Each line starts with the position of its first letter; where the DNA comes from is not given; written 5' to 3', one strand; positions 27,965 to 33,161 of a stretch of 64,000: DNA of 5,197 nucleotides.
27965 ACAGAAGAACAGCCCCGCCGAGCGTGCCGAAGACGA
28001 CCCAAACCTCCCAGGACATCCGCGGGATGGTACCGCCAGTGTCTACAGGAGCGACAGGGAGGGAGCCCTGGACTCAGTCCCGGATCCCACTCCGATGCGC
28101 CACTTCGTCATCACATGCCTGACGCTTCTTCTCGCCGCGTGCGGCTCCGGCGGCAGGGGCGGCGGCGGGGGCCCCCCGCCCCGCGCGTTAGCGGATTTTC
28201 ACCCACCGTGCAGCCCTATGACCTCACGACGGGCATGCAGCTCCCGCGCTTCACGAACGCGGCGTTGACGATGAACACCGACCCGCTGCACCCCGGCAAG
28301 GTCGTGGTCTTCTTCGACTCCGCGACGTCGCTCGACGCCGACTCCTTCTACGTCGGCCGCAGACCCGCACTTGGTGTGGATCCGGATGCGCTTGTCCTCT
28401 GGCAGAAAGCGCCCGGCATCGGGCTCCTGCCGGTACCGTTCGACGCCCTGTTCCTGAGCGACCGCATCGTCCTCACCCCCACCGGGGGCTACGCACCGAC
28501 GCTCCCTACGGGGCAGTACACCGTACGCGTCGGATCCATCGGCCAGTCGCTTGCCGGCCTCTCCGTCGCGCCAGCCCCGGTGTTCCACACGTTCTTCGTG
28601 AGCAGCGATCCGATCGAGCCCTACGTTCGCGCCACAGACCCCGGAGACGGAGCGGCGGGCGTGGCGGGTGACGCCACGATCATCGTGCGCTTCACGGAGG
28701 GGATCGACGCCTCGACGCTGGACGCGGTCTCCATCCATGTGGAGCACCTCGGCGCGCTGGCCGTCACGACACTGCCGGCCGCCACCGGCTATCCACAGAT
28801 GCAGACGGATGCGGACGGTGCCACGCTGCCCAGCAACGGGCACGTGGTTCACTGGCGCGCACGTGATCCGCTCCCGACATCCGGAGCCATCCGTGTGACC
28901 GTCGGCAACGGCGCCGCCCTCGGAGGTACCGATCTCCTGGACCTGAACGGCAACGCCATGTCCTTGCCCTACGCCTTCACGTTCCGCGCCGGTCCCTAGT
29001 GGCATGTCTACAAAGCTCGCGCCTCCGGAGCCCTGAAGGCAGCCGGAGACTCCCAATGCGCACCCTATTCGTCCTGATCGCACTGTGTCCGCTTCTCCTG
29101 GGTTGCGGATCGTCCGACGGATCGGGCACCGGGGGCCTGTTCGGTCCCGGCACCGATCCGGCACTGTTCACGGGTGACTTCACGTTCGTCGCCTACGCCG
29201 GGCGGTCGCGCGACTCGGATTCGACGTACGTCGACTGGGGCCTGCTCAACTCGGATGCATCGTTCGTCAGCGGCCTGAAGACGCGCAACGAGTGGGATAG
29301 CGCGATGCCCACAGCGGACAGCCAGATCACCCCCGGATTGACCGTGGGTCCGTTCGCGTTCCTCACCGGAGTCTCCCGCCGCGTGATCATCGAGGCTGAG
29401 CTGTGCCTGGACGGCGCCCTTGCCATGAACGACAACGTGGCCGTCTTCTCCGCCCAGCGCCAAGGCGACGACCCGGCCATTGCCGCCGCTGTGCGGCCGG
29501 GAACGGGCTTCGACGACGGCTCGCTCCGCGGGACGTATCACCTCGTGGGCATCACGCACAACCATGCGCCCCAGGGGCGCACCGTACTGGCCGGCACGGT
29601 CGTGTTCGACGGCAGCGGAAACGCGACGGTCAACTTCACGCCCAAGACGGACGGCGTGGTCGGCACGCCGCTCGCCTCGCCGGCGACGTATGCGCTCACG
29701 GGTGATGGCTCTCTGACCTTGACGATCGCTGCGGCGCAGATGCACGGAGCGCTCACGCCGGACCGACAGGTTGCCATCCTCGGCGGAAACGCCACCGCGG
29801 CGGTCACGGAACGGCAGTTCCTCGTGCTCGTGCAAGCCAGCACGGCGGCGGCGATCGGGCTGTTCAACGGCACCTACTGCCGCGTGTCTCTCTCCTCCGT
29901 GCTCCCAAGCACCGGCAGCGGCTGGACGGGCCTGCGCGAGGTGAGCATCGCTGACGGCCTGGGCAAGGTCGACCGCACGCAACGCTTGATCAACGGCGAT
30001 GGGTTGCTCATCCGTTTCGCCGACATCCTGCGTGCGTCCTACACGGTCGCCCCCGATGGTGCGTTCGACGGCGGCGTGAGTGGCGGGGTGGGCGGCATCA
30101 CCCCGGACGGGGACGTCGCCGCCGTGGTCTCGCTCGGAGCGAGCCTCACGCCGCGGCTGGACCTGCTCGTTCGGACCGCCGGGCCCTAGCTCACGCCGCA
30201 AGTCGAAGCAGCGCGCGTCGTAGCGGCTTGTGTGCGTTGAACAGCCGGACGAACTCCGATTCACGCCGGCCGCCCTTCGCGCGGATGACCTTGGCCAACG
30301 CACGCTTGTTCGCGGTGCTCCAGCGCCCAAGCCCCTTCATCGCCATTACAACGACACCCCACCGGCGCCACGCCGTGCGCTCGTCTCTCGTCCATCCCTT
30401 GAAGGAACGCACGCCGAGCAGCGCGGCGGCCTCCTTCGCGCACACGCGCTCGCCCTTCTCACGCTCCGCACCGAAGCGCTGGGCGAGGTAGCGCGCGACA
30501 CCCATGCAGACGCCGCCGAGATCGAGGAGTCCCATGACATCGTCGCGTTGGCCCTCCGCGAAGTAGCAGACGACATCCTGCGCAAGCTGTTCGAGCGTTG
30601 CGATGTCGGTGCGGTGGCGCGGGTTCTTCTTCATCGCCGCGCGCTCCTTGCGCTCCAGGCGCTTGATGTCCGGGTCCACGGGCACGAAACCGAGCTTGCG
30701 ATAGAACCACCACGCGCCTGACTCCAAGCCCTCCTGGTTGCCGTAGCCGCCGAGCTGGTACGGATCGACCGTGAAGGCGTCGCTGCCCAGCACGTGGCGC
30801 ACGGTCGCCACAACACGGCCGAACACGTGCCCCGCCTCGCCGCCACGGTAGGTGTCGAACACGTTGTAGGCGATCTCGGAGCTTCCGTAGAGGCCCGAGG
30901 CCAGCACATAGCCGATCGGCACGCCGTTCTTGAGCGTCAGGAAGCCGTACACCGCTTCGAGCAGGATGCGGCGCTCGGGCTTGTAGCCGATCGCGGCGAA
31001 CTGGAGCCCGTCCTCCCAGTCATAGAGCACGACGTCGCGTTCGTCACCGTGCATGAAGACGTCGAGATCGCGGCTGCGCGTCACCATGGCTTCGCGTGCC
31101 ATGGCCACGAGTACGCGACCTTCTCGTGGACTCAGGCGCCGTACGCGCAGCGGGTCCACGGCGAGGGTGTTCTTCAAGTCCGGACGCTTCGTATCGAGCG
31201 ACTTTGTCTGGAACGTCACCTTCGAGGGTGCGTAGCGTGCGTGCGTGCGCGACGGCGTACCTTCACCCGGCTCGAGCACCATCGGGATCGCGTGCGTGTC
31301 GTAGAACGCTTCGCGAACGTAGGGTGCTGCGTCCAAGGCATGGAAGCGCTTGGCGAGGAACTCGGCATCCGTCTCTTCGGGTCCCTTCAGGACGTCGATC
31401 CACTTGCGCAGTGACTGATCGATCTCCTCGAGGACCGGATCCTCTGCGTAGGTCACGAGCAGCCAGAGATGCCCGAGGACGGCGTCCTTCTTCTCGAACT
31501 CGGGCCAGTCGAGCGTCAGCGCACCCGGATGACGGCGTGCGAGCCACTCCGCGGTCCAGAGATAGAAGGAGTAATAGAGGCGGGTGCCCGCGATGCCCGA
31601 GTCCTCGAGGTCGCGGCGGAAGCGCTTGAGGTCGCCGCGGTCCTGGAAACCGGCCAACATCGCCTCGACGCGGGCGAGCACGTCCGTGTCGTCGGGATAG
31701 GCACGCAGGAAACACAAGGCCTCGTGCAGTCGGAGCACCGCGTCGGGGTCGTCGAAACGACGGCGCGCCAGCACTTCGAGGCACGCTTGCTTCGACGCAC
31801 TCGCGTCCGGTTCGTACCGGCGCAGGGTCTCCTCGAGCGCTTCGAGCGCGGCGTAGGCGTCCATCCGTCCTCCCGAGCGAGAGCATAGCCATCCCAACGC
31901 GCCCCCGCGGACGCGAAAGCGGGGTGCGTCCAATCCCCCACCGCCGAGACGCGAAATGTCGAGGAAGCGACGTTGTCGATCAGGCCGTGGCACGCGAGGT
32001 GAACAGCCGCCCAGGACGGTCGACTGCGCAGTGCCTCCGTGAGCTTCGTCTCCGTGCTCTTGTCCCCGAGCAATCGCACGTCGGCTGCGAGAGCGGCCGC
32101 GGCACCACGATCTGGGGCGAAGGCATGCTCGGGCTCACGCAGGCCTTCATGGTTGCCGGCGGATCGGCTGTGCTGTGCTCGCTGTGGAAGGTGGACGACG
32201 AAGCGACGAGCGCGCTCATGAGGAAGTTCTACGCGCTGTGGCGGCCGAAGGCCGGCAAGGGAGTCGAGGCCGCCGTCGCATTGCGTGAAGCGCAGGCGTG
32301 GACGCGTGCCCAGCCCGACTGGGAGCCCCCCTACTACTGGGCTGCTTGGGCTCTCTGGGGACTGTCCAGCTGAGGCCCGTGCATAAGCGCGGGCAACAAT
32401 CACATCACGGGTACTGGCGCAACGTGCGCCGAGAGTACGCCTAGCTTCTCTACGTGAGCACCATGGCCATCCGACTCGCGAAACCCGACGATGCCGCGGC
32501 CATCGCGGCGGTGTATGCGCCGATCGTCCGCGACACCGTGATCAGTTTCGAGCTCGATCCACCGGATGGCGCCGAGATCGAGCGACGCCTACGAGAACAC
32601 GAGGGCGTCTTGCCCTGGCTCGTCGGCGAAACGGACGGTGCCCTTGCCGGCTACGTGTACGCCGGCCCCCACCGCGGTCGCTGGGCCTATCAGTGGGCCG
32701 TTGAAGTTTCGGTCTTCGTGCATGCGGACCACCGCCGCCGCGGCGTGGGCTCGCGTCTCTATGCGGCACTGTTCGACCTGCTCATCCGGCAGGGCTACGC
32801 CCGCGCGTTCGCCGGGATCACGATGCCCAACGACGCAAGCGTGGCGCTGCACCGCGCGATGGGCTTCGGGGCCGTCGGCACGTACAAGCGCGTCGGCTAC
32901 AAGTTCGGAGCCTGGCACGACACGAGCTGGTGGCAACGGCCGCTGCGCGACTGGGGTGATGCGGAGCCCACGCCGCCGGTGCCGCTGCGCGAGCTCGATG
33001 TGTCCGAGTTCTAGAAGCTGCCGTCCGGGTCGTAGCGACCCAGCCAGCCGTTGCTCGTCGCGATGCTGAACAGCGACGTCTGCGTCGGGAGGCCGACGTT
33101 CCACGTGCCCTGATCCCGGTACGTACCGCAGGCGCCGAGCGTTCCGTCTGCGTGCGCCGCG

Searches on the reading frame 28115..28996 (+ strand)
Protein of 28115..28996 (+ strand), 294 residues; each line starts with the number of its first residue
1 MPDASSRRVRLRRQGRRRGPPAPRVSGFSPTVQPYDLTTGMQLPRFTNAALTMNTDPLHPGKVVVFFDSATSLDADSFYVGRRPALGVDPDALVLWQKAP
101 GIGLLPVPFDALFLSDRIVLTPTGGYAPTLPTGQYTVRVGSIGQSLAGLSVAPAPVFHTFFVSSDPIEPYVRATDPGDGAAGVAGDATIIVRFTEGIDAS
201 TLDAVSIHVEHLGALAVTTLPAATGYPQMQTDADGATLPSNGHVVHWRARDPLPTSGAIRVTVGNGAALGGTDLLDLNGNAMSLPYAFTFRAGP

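Call 29: search_protein_families(library=pfam, proteins=[window:28115-28996:+], max_evalue=0.0001)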
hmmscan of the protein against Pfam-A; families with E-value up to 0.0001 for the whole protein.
window:28115-28996:+ (294 aa): 1 family
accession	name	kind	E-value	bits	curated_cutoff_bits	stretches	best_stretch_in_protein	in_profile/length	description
PF13205.12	Big_5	-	8.1e-09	36.6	23.6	1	166-291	2-104/105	Bacterial Ig-like domain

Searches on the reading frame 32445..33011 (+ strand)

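Call 29: search_protein_families(library=pfam, proteins=[window:32445-33011:+], max_evalue=0.0001)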
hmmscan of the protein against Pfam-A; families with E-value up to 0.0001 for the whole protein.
window:32445-33011:+ (189 aa): 5 families
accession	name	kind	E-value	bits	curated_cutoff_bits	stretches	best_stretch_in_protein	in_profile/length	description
PF13420.13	Acetyltransf_4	-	1.8e-20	74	24.3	1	9-162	1-155/155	Acetyltransferase (GNAT) domain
PF00583.31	Acetyltransf_1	-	2.8e-17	63.5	20.7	1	45-141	24-116/116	Acetyltransferase (GNAT) family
PF13508.13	Acetyltransf_7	-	3.9e-08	34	27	1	59-141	6-82/84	Acetyltransferase (GNAT) domain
PF13302.13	Acetyltransf_3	-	8.8e-07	30.1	25.4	1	9-141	4-137/138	Acetyltransferase (GNAT) domain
PF08445.16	FR47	-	1.2e-06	28.9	22.1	1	89-148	26-84/86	FR47-like protein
